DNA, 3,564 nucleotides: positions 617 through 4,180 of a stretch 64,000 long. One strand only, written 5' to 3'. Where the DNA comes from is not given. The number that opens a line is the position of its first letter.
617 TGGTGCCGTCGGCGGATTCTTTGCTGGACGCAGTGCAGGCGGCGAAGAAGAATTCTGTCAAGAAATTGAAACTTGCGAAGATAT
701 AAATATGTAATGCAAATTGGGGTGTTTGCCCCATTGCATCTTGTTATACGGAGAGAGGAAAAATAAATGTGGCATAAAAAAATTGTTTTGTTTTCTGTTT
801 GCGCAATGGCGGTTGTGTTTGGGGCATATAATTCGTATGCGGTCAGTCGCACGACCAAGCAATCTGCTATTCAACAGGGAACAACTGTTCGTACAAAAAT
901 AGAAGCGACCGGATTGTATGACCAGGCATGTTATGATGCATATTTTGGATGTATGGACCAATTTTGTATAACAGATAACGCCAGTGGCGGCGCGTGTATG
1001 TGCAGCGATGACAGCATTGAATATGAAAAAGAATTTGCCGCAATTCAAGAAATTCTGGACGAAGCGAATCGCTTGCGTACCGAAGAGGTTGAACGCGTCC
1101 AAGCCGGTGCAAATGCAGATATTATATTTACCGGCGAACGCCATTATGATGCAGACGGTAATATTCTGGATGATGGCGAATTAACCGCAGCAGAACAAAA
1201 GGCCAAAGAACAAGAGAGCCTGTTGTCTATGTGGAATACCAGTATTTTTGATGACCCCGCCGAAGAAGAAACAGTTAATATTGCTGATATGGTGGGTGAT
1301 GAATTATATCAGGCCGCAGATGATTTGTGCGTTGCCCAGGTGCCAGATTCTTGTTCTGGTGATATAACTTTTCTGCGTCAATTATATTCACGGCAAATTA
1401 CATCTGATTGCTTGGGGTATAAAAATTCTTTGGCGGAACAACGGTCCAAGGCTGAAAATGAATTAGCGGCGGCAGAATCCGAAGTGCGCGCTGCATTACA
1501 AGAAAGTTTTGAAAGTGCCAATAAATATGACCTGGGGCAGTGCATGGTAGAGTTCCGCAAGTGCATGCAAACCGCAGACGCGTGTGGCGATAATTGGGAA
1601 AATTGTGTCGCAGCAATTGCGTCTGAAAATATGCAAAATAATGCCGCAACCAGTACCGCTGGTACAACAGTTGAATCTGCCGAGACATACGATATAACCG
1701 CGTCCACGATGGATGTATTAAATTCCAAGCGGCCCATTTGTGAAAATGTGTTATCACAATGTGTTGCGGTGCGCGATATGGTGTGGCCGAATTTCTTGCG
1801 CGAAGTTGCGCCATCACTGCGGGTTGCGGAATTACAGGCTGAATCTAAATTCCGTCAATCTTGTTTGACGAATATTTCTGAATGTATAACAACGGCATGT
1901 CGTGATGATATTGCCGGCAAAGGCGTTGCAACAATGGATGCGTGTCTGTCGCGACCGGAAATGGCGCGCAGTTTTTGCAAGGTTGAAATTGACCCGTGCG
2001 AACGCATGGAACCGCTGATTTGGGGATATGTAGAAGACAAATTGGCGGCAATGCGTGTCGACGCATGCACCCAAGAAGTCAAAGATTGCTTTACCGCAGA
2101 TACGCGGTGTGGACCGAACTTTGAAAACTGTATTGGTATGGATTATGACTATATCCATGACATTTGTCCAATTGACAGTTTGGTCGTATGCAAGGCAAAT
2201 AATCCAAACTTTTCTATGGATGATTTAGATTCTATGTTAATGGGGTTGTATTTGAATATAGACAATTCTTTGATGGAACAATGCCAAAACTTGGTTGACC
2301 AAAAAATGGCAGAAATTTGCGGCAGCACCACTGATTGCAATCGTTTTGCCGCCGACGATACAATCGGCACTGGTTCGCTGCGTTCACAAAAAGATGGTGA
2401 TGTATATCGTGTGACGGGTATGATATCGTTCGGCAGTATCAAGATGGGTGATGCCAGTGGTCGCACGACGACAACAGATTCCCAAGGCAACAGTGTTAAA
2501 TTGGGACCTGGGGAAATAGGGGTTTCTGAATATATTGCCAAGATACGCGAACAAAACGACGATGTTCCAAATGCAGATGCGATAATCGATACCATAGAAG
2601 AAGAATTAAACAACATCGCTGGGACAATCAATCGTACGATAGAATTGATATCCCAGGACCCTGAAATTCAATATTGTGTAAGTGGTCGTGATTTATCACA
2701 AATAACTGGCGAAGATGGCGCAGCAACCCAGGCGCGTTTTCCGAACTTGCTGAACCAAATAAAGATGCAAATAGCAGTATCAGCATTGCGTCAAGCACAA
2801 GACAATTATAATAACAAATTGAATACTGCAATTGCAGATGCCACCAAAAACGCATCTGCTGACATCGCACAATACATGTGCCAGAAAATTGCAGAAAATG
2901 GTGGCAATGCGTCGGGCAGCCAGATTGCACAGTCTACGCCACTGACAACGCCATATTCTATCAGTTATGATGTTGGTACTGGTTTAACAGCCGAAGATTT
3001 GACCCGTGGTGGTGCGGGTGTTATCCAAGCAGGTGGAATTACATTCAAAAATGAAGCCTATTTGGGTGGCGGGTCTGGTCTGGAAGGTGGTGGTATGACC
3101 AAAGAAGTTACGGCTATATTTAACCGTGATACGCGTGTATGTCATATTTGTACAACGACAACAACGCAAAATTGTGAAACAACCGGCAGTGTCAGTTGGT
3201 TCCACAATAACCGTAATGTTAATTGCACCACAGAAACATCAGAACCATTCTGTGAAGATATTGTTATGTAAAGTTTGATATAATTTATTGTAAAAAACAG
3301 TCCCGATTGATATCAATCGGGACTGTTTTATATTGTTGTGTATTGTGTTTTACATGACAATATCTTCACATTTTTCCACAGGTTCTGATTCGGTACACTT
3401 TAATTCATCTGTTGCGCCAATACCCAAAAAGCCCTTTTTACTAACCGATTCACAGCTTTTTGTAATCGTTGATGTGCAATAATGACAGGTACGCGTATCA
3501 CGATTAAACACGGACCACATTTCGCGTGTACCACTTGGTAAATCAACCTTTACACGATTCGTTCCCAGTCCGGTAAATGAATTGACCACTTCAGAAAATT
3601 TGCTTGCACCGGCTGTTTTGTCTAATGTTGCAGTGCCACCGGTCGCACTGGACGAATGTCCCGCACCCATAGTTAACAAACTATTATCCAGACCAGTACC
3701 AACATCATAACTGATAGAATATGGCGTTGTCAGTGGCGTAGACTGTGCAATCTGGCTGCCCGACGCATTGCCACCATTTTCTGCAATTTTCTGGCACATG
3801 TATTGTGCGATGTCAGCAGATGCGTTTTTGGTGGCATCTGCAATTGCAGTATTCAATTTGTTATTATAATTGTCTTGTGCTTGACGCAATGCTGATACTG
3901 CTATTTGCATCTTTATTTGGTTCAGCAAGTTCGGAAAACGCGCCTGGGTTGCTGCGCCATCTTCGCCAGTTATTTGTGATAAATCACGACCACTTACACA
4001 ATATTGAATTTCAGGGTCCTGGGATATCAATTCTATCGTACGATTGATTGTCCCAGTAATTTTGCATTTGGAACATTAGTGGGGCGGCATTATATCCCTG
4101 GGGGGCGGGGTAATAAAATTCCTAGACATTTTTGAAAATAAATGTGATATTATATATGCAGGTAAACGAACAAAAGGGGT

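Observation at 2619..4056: Perfect 365-bp inverted repeat sets up an inversion-driven C-terminal cassette switch in a secreted Cys-rich protein gene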

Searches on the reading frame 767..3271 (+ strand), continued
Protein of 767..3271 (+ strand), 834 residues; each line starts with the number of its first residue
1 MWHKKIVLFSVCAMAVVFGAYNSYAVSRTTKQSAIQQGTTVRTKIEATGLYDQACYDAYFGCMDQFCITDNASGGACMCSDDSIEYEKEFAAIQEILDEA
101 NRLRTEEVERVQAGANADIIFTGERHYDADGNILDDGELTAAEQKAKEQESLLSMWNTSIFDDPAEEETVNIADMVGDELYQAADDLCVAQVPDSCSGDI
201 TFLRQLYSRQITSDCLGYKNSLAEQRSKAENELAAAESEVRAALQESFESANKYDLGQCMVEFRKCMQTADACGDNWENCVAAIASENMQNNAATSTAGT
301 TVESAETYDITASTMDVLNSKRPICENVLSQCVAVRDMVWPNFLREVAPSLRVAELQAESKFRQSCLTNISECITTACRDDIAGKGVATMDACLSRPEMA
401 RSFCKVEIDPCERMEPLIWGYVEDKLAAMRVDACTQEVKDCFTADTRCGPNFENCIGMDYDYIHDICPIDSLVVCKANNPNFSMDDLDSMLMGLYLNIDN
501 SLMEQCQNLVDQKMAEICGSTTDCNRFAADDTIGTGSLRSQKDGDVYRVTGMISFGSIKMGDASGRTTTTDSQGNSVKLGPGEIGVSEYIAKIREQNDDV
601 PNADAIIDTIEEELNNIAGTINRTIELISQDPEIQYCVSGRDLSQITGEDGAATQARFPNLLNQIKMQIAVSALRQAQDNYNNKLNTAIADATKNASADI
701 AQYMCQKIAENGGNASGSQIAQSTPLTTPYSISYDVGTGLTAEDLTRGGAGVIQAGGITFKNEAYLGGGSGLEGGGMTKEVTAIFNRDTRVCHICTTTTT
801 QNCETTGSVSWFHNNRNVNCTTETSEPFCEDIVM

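Call 80: predict_structure(alignment_id=A2)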
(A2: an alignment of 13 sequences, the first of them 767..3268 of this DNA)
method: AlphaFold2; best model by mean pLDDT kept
length: 834 residues; sequences in the alignment: 13
mean_pLDDT: 42.0   pTM: 0.24
mean pLDDT of the five models: 42.0, 40.7, 40.6, 39.4, 38.7
residues with pLDDT >= 90: 0; 70-90: 2; 50-70: 178; < 50: 654
segments of 3 or more residues with pLDDT < 50: 1-5, 8-51, 68-78, 80-86, 110-175, 211-217, 236-368, 380-388, 390-395, 399-401, 405-566, 580-583, 596-614, 616-625, 627-701, 712-775, 807-815
pLDDT, mean of each block of 10 residues (from residue 1): 46 42 29 29 32 55 51 43 48 52 52 36 36 41 39 32 34 47 60 55 55 46 51 48 42 35 37 38 37 34 31 35 33 33 32 33 46 52 46 48 47 44 39 37 33 34 40 40 43 33 41 41 30 27 29 38 50 56 51 49 43 48 47 43 35 34 41 42 40 44 54 40 28 27 33 39 37 49 55 62 54 49 67 52
secondary structure, 60 per line:
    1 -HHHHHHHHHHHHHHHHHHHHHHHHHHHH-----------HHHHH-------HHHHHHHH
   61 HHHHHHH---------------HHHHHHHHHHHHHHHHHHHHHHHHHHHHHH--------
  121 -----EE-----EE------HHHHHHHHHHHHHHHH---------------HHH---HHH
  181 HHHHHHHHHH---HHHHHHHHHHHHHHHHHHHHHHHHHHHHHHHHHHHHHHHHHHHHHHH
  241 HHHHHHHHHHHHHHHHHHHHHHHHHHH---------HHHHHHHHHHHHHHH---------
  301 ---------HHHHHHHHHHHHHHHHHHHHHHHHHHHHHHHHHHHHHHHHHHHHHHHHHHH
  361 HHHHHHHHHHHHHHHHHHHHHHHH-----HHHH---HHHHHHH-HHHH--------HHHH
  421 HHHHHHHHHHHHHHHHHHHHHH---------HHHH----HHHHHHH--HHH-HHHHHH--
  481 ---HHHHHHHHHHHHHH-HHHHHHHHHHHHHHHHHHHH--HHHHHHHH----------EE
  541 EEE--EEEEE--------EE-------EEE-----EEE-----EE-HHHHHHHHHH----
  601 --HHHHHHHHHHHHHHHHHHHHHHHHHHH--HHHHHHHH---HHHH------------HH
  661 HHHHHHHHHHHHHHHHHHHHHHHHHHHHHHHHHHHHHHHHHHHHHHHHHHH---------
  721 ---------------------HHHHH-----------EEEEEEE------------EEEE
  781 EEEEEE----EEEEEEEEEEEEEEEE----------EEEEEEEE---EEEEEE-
elements in order (helices of 4 or more, strands of 3 or more residues): H2-29 H41-45 H53-67 H83-112 H141-156 H178-190 H194-267 H277-291 H310-384 H390-393 H397-403 H405-408 H417-442 H452-455 H460-466 H473-478 H484-497 H499-518 H521-528 E539-543 E546-550 E568-570 E576-578 H587-596 H603-629 H632-639 H643-646 H659-711 H742-746 E758-764 E777-786 E791-806 E817-824 E828-833

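Call 86: find_encoding_contigs(protein=P0147, flank=3000, max_places=3)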
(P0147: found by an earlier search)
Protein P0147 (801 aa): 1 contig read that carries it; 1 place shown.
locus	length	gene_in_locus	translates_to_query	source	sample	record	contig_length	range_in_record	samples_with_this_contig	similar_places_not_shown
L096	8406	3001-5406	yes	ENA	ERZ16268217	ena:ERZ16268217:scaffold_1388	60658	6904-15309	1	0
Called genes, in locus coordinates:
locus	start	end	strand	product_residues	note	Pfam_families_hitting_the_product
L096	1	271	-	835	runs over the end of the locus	-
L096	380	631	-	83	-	PF01176:eIF-1a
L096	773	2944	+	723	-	-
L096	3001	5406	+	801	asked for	-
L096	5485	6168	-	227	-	-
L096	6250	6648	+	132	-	PF04076:BOF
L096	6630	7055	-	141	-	-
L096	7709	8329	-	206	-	PF01281:Ribosomal_L9_N, PF03948:Ribosomal_L9_C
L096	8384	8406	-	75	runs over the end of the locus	PF01084:Ribosomal_S18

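Call 89: search_protein_families(library=phrogs, proteins=[window:767-3268:+], max_evalue=0.001)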
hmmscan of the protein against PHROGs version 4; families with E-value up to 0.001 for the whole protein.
window:767-3268:+ (834 aa): 0 families

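Call 90: search_protein_representatives(protein=window:767-3268:+)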
Query: 834 residues. Proteins with E-value up to 0.001 (for the whole library): 686; up to 1e-10: 390; up to 1e-30: 229. The best 150 are listed.
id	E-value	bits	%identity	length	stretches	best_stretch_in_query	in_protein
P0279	0.0e+00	1333.5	75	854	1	18-834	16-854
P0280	3.5e-245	832.8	50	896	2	8-778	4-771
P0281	8.5e-241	818.3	50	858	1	4-824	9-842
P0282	2.4e-235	800.3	46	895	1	4-834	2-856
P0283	1.6e-224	764.5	49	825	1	40-832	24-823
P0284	2.8e-215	734.0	49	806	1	28-834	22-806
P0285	1.3e-209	715.2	62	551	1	16-517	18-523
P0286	9.4e-194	662.8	48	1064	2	32-778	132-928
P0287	3.0e-184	631.3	49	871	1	9-696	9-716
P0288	5.3e-178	610.7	45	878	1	25-718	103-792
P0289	5.0e-177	607.5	43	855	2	8-529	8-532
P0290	7.7e-160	550.6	52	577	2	318-769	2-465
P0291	3.3e-158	545.2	40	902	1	51-831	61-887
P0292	8.8e-143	494.2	39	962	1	28-803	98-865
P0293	5.1e-141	488.4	41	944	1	25-731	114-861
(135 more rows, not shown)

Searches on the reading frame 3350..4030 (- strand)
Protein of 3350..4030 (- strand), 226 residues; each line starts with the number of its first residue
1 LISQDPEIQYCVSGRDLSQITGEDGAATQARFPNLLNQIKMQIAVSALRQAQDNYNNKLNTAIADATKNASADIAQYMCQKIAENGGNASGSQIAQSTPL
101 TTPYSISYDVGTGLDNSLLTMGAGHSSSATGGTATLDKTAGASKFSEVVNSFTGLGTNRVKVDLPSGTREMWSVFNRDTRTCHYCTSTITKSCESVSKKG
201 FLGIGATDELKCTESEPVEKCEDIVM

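Call 5: search_protein_families(library=pfam, proteins=[window:3350-4030:-], max_evalue=0.1)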
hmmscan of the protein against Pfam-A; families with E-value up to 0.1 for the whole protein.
window:3350-4030:- (226 aa): 1 family
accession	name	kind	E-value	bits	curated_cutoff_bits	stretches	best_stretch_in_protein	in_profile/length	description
PF08178.16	GnsAB_toxin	-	0.069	13.5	27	0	65-84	5-24/54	GnsA/GnsB toxin of bacterial toxin-antitoxin system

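Call 89: search_protein_families(library=phrogs, proteins=[window:3353-4030:-], max_evalue=0.001)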
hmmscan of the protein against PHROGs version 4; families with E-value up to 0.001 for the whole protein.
window:3353-4030:- (226 aa): 0 families

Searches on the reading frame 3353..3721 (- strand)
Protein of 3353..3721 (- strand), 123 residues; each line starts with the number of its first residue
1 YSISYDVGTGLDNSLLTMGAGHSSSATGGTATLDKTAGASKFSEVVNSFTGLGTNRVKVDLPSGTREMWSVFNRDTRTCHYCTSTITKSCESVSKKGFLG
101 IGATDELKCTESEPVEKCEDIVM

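Call 10: find_homologous_proteins(query=window:3353-3721:-)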
Query seq(123 aa) (123 aa): 13 proteins with E <= 0.001 among 25 candidates.
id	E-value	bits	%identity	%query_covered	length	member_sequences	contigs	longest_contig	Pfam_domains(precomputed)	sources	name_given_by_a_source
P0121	3.3e-48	181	66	100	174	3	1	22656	-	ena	-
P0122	3.6e-48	180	66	100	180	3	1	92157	-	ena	-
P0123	1.3e-47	179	67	100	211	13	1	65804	-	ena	-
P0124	1.7e-47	178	68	100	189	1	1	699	-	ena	-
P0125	4.6e-45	170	100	63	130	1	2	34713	-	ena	-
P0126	7.2e-44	167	66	100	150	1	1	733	-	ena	-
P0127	1.5e-37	146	55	100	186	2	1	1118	-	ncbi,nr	ncbi:MAG: hypothetical protein UIH99_04060, partial [Alphaproteobacteria bacterium]|nr:hypothetical 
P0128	8.0e-32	128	47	100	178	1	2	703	-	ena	-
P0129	1.2e-31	127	57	84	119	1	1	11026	-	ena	-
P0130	2.3e-31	126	69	63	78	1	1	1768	-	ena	-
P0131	1.8e-29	120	77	59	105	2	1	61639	-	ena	-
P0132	3.6e-25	106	71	55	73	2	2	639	-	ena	-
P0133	2.9e-21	94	65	63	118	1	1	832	-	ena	-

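Call 12: find_encoding_contigs(protein=P0123, flank=6000, max_places=4)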
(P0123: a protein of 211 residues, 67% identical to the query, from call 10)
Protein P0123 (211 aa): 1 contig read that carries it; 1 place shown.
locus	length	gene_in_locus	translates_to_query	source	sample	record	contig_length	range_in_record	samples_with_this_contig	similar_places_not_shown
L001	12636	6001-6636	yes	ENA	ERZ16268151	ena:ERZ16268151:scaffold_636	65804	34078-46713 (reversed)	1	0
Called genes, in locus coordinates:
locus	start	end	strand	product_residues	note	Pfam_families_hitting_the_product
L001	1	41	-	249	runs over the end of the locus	-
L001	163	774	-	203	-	PF01281:Ribosomal_L9_N, PF03948:Ribosomal_L9_C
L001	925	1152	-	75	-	PF01084:Ribosomal_S18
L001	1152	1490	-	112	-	PF01250:Ribosomal_S6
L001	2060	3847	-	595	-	PF00691:OmpA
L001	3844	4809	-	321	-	-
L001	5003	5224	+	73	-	-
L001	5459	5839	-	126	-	PF04076:BOF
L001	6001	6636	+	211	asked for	-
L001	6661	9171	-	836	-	-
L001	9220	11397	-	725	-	-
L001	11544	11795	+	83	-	PF01176:eIF-1a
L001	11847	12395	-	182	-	-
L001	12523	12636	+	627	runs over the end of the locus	-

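Call 13: find_encoding_contigs(protein=P0125, flank=6000, max_places=4)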
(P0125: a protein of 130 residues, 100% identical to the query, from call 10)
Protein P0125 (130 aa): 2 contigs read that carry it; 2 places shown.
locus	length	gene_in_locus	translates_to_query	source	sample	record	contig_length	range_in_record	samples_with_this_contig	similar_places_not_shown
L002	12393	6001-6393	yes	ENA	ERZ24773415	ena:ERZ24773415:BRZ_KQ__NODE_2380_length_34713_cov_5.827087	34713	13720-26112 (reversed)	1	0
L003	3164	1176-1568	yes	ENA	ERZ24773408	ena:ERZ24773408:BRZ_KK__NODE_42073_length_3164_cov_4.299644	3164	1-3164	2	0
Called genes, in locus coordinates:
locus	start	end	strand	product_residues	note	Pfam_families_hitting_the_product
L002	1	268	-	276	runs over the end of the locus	PF13098:Thioredoxin_2 (faint), PF13462:Thioredoxin_4, PF01323:DSBA (weak), PF13743:Thioredoxin_5 (weak), PF01323:DSBA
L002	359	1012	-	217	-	PF11967:RecO_N, PF02565:RecO_C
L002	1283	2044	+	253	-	PF07699:Ephrin_rec_like (faint), PF23091:TNFR_ELAPOR1_6th (faint)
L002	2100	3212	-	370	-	PF00691:OmpA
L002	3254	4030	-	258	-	-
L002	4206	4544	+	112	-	PF01250:Ribosomal_S6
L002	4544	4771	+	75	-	PF01084:Ribosomal_S18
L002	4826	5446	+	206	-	PF01281:Ribosomal_L9_N, PF03948:Ribosomal_L9_C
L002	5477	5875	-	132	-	PF04076:BOF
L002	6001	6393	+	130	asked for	-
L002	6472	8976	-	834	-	-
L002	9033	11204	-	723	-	-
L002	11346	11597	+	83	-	PF01176:eIF-1a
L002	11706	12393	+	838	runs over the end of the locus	-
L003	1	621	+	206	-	PF01281:Ribosomal_L9_N, PF03948:Ribosomal_L9_C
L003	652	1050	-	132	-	PF04076:BOF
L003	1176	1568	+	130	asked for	-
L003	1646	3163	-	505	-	?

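Call 47: find_encoding_contigs(protein=P0131, flank=5000, max_places=3)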
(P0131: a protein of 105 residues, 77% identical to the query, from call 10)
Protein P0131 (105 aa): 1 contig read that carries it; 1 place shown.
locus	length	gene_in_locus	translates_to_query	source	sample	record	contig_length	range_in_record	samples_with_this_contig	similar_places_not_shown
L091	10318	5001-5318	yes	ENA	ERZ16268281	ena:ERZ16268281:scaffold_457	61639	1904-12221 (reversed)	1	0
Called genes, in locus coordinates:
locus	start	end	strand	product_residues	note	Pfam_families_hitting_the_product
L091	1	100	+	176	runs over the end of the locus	-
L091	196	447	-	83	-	PF01176:eIF-1a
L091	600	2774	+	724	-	-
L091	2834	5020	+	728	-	-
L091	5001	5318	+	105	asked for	-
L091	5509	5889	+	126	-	PF04076:BOF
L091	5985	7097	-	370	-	PF00691:OmpA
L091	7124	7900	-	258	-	-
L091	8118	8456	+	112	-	PF01250:Ribosomal_S6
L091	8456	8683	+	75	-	PF01084:Ribosomal_S18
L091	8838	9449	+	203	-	PF01281:Ribosomal_L9_N, PF03948:Ribosomal_L9_C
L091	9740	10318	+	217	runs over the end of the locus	PF11967:RecO_N (weak), PF02565:RecO_C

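Call 48: find_encoding_contigs(protein=P0129, flank=5000, max_places=3)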
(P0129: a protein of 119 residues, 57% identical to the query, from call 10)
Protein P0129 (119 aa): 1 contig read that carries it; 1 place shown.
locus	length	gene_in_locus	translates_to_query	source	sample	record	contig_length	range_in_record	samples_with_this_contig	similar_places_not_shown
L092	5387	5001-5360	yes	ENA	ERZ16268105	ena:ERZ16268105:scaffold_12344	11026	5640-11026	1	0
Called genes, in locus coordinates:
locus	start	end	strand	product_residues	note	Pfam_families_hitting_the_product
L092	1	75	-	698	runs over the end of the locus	-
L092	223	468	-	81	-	PF01176:eIF-1a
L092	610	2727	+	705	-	-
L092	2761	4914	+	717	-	-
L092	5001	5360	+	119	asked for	-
